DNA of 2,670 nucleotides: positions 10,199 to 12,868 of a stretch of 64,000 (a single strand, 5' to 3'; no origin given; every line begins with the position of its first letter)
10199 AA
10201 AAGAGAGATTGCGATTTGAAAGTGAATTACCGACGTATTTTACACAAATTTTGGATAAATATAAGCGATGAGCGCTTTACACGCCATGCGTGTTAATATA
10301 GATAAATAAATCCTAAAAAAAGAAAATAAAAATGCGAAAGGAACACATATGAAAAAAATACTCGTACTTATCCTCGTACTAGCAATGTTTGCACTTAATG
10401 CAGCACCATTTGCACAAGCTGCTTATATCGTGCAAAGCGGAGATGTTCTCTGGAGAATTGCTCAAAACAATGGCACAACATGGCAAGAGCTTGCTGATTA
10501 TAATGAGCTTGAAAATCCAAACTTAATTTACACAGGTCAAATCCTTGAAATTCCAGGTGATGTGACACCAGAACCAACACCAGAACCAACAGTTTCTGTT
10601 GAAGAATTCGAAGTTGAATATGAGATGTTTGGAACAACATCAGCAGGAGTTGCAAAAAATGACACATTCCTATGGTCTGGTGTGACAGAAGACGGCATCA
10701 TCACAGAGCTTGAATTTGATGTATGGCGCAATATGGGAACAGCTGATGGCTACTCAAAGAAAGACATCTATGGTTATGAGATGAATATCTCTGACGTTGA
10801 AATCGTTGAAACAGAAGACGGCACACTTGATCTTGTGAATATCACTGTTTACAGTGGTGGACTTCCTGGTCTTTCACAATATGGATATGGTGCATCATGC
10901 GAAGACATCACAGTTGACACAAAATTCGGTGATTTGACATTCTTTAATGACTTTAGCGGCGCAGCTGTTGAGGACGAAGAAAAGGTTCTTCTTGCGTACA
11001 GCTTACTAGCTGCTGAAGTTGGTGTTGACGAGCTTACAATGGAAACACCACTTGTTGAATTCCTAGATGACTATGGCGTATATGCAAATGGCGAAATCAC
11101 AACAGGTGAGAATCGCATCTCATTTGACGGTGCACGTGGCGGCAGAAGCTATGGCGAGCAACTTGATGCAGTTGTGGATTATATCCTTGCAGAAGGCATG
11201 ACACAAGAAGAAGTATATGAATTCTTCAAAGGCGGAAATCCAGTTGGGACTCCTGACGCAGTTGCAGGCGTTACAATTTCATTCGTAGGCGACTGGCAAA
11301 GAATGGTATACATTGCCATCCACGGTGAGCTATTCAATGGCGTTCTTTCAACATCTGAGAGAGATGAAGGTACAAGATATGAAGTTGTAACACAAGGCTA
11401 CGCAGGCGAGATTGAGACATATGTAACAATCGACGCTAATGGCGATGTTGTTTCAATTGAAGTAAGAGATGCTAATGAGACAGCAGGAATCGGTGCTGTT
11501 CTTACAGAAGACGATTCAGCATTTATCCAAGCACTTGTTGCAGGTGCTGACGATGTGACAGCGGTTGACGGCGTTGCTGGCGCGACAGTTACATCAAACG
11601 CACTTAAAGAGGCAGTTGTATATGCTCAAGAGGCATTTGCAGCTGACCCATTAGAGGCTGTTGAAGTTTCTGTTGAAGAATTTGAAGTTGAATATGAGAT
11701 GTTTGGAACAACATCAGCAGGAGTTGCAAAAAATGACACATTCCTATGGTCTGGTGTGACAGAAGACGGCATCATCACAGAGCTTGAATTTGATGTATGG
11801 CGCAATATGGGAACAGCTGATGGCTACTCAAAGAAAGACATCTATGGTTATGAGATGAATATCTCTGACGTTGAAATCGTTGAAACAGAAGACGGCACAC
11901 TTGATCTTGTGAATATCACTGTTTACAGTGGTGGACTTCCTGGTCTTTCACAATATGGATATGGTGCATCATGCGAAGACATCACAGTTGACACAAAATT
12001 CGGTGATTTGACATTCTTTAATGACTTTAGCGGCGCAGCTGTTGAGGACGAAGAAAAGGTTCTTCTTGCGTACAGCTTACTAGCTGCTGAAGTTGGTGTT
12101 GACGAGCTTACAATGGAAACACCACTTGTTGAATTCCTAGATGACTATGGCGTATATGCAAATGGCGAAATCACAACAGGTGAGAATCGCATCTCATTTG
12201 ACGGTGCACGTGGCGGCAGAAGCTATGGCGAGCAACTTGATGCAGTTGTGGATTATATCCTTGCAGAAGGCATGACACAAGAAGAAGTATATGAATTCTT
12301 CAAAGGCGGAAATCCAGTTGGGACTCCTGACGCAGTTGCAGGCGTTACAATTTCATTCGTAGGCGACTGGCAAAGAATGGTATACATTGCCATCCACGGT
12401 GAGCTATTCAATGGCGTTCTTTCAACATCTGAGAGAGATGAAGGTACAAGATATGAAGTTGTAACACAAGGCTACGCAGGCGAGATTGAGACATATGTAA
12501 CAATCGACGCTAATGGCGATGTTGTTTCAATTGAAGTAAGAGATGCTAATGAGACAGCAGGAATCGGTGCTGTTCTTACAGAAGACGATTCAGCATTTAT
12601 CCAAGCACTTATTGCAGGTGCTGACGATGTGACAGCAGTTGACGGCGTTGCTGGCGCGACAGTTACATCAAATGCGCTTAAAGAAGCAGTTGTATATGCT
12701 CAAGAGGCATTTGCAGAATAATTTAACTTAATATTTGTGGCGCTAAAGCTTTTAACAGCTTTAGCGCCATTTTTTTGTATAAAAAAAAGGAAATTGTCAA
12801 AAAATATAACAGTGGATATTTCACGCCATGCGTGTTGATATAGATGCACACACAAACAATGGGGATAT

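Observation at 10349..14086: Three copies of a ~358-aa extracytoplasmic module with putative flavinylation sites, in a LysM wall-binding protein and a neighbouring lipoprotein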

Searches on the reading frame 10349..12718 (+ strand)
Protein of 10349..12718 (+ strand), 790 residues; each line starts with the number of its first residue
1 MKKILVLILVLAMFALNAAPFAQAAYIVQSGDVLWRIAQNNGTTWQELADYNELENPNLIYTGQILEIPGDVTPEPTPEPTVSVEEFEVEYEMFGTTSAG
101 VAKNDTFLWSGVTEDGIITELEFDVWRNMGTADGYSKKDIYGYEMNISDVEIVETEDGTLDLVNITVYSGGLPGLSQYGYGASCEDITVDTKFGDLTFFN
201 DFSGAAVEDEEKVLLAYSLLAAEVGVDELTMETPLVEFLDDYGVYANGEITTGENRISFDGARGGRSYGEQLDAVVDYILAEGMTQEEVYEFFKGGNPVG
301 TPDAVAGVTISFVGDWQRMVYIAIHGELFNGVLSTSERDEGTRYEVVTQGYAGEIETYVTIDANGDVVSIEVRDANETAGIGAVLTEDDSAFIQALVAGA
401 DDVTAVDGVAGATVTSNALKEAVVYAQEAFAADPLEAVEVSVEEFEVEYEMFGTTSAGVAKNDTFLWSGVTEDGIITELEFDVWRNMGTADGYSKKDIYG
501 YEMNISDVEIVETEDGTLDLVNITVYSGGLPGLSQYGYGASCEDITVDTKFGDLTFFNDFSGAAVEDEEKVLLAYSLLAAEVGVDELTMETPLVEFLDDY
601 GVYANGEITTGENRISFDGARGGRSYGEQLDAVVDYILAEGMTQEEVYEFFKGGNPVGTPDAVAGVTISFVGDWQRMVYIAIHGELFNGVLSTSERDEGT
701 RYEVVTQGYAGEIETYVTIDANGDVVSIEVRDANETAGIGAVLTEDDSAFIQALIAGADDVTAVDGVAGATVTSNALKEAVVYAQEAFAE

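Call 3: search_protein_families(library=pfam, proteins=[window:10349-12718:+], max_evalue=1)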
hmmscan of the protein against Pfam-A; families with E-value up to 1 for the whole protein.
window:10349-12718:+ (790 aa): 9 families
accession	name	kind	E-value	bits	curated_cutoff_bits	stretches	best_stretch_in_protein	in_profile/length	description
PF04205.19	FMN_bind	-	2.2e-25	89.6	22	2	708-784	1-75/77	FMN-binding domain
PF01476.26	LysM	-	1.9e-14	53.7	20.9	1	26-69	1-43/43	LysM domain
PF10049.14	DUF2283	-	0.019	15.6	23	0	357-375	30-48/49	Protein of unknown function (DUF2283)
PF23473.1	LysM3_LYK4_5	-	0.044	14.3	29.3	1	26-61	5-39/48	LYK4/5 LysM3 domain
PF03544.19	TonB_C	-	0.072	14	24.6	0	348-375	11-38/79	Gram-negative bacterial TonB protein C-terminal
PF23457.1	LysM2_NFP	-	0.08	13.5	36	1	21-68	3-53/56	NFP LysM2 domain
PF18495.6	VbhA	-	0.12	12.8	25.9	0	245-256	30-41/47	Antitoxin VbhA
PF01315.27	Ald_Xan_dh_C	-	0.14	12.9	31.3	0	721-755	26-60/110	Aldehyde oxidase and xanthine dehydrogenase, a/b hammerhead domain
PF04940.18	BLUF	-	0.18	12.4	25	0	371-403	25-57/92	Sensors of blue-light using FAD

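Call 4: search_protein_families(library=ncbifam, proteins=[window:10349-12718:+], max_evalue=1)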
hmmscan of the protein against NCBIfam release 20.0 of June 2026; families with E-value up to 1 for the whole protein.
window:10349-12718:+ (790 aa): 30 families (the best 25 are shown)
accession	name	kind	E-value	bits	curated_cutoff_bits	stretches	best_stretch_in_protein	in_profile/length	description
TIGR01947.1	rnfG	subfamily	1.9e-20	73.7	102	2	695-789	79-186/187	RnfABCDGE type electron transport complex subunit G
NF045876.1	RnfG_DVU2794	exception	1.1e-14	54.4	205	2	339-431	82-180/190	RnfABCDGE type electron transport complex subunit G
TIGR02899.1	spore_safA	subfamily_domain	2.8e-09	36.8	67.85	1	28-69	1-43/44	SafA/ExsA family spore coat assembly protein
NF052398.1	Agg_Promo_Fact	equivalog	3.8e-08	33.7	170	1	6-78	10-83/202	aggregation-promoting factor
NF002519.0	PRK01908.1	equivalog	7.4e-08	32.3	178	2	348-395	98-145/209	electron transport complex subunit RsxG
NF041840.1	rnfG_Methano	equivalog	5e-07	29.5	230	2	348-423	96-177/189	Rnf electron transport complex subunit RnfG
NF040883.1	amid_act_ActS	equivalog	4.2e-06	26.2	375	1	19-70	29-80/242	amidase activator ActS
NF008399.0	PRK11198.1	equivalog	2.5e-05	24.7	134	1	22-70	94-147/149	peptidoglycan-binding protein LysM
TIGR01938.1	nqrC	equivalog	2.9e-05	23.8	144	2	400-426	215-241/251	NADH:ubiquinone reductase (Na(+)-transporting) subunit C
NF010495.0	PRK13914.1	equivalog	7.4e-05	21.9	647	1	11-84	14-86/481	invasion associated endopeptidase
NF004974.0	PRK06347.1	equivalog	7.6e-05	21.9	701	1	25-73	407-454/592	1,4-beta-N-acetylmuramoylhydrolase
NF047755.1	LIC_10271_M23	exception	0.00016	21.5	180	1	3-73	5-74/207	LIC_10271 family cell wall hydrolase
NF050804.1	CellDivDipMCaul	equivalog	0.00057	18.8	900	1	23-69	184-230/634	cell division endopeptidase DipM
NF042931.1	SAG1386_EF1546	equivalog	0.001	19.1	80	1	24-68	110-157/158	SAG1386/EF1546 family surface-associated protein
TIGR02907.1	spore_VI_D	equivalog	0.0012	18.5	169.85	1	26-69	302-344/344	stage VI sporulation protein D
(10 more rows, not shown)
